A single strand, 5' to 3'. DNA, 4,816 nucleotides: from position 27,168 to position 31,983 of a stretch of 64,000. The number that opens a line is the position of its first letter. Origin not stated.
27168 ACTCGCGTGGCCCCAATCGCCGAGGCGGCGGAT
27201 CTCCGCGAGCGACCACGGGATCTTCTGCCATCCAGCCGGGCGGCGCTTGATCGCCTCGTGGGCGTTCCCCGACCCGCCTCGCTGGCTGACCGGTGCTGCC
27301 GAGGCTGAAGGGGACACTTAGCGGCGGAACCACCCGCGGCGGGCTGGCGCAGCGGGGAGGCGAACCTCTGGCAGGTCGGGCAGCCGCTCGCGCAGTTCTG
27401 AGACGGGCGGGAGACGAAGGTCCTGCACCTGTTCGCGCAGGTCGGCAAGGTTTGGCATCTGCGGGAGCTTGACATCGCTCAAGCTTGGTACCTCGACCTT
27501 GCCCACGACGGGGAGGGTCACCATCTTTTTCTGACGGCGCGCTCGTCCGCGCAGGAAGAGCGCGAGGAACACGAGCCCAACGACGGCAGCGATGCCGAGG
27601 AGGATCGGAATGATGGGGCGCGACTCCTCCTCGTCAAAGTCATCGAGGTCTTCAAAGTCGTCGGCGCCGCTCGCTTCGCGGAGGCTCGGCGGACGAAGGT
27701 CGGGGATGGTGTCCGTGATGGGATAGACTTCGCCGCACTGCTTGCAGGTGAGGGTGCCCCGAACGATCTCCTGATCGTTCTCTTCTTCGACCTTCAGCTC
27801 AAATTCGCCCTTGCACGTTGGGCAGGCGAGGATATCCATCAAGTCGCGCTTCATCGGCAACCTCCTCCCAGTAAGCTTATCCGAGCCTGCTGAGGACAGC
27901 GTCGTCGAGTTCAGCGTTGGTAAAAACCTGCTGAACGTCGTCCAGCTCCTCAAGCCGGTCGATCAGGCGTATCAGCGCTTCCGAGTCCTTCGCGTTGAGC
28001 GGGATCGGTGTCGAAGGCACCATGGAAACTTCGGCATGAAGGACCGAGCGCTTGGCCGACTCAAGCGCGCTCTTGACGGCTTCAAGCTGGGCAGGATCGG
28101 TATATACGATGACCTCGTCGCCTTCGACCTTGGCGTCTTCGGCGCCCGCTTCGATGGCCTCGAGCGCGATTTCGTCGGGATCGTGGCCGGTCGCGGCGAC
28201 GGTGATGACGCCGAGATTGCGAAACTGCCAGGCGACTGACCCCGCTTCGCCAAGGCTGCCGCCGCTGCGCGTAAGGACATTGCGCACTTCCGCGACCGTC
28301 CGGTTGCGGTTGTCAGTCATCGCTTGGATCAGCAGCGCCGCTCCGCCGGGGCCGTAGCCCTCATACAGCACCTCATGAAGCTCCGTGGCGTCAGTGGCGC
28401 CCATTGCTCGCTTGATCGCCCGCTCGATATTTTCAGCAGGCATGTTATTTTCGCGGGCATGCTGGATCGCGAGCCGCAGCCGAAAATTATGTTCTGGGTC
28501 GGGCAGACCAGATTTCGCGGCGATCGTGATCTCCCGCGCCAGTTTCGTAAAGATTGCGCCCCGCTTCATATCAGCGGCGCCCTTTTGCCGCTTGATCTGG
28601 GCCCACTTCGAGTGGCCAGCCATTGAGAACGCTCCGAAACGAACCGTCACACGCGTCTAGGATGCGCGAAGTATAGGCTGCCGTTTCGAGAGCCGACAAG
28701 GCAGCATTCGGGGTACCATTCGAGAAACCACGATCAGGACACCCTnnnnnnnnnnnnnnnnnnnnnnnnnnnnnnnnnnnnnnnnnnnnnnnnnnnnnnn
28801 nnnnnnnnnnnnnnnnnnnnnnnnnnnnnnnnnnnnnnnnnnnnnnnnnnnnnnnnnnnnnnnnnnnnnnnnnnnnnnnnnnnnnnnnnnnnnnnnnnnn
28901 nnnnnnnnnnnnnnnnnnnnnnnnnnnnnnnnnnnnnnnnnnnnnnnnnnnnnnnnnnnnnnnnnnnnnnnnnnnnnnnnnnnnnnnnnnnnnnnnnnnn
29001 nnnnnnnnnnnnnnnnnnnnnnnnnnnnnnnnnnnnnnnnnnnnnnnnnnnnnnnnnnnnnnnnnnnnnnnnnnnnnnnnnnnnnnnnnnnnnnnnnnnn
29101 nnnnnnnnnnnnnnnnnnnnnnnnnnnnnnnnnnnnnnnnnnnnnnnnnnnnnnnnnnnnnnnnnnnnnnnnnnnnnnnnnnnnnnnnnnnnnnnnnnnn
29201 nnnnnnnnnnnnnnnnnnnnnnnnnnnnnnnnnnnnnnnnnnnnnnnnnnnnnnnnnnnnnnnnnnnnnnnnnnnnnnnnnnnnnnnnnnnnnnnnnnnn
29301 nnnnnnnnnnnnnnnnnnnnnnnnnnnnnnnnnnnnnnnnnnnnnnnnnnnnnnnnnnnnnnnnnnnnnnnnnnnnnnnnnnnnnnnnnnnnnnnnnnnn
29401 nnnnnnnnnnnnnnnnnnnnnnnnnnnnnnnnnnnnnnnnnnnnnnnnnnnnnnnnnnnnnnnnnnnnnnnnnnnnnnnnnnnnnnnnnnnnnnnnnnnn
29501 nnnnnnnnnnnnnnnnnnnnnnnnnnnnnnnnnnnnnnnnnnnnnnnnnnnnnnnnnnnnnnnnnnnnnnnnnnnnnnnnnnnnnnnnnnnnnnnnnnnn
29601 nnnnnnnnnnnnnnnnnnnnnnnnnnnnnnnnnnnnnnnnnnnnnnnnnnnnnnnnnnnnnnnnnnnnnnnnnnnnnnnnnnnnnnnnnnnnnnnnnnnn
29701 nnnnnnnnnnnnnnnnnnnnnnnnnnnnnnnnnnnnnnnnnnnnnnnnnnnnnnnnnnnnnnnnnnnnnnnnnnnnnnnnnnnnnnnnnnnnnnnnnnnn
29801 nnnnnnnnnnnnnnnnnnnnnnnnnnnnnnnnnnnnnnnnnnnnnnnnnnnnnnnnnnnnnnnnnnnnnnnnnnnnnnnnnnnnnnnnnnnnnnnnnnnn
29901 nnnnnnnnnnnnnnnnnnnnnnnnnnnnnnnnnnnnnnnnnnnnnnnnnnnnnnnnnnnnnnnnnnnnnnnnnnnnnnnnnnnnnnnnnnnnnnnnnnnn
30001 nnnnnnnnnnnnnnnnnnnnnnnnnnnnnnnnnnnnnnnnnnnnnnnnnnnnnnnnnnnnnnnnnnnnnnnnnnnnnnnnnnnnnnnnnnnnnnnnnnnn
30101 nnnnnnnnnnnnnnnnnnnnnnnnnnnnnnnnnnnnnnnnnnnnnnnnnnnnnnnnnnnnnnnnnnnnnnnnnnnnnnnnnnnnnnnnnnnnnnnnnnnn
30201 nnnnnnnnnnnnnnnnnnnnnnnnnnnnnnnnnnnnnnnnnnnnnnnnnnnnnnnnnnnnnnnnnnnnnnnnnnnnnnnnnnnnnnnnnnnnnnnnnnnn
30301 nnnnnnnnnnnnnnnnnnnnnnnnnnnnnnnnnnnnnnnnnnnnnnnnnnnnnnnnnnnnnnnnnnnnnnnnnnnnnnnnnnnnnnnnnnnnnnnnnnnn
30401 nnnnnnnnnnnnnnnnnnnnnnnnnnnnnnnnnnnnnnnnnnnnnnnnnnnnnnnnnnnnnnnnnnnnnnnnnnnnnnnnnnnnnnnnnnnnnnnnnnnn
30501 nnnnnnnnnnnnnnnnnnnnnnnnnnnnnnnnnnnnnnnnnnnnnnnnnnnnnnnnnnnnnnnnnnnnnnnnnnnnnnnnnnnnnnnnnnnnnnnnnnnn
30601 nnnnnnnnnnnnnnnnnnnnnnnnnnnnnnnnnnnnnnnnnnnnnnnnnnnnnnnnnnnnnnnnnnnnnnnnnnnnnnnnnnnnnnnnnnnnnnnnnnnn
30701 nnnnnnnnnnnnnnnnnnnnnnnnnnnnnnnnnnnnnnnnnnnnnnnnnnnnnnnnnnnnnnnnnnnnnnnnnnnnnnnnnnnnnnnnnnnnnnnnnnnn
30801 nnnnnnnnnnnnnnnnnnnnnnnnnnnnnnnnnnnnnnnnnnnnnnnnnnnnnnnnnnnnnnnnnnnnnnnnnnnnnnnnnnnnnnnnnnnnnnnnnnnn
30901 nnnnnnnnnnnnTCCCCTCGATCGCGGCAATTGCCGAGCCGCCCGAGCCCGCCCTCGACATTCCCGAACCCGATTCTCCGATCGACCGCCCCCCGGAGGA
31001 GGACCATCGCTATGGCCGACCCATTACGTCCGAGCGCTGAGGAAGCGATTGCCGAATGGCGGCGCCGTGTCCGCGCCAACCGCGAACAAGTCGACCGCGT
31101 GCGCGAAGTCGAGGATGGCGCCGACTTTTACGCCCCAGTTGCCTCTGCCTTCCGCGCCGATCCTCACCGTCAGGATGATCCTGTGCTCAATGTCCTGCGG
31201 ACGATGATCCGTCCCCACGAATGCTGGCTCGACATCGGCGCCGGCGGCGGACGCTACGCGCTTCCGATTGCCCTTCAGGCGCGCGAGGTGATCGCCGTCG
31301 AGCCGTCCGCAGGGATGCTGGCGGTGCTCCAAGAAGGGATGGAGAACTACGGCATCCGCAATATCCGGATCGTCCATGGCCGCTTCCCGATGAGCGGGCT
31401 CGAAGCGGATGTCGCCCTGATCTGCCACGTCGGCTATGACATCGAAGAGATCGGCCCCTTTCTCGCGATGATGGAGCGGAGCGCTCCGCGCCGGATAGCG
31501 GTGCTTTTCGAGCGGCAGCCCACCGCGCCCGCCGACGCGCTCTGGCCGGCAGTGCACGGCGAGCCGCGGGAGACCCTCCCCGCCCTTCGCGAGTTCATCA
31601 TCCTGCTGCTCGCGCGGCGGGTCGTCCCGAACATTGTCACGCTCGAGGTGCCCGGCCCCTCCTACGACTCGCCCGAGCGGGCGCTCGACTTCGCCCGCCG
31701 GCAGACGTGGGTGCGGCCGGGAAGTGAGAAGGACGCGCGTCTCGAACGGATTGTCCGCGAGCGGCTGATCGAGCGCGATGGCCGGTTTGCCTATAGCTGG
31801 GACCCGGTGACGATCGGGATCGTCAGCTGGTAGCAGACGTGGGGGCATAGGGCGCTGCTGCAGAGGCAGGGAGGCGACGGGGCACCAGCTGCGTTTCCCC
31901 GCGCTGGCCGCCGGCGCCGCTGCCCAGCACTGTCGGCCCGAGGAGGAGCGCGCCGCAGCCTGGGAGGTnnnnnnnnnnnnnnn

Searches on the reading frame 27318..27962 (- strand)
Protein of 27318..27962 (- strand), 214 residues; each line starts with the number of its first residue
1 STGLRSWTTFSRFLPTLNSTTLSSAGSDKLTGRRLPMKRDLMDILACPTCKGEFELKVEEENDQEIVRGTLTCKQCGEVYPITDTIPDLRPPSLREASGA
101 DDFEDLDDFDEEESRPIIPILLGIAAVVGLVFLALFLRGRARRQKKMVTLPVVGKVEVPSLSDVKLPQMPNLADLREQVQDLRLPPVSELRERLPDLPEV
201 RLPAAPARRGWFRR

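Call 59: search_protein_families(library=pfam, proteins=[window:27318-27962:-], max_evalue=0.0001)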
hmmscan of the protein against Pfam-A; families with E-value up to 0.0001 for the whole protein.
window:27318-27962:- (214 aa): 1 family
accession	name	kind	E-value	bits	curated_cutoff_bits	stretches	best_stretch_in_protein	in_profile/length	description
PF03966.22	Trm112p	-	9.4e-12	45.1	22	1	38-84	1-39/40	Trm112p-like protein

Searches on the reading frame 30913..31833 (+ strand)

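Call 59: search_protein_families(library=pfam, proteins=[window:30913-31833:+], max_evalue=0.0001)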
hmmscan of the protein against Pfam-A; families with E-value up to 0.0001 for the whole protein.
window:30913-31833:+ (306 aa): 2 families
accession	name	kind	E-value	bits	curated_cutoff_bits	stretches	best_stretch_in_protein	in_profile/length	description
PF13649.12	Methyltransf_25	-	7.8e-07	30.1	27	1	106-159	2-56/97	Methyltransferase domain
PF08241.18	Methyltransf_11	-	9.5e-06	26.6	21.2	1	106-189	1-85/95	Methyltransferase domain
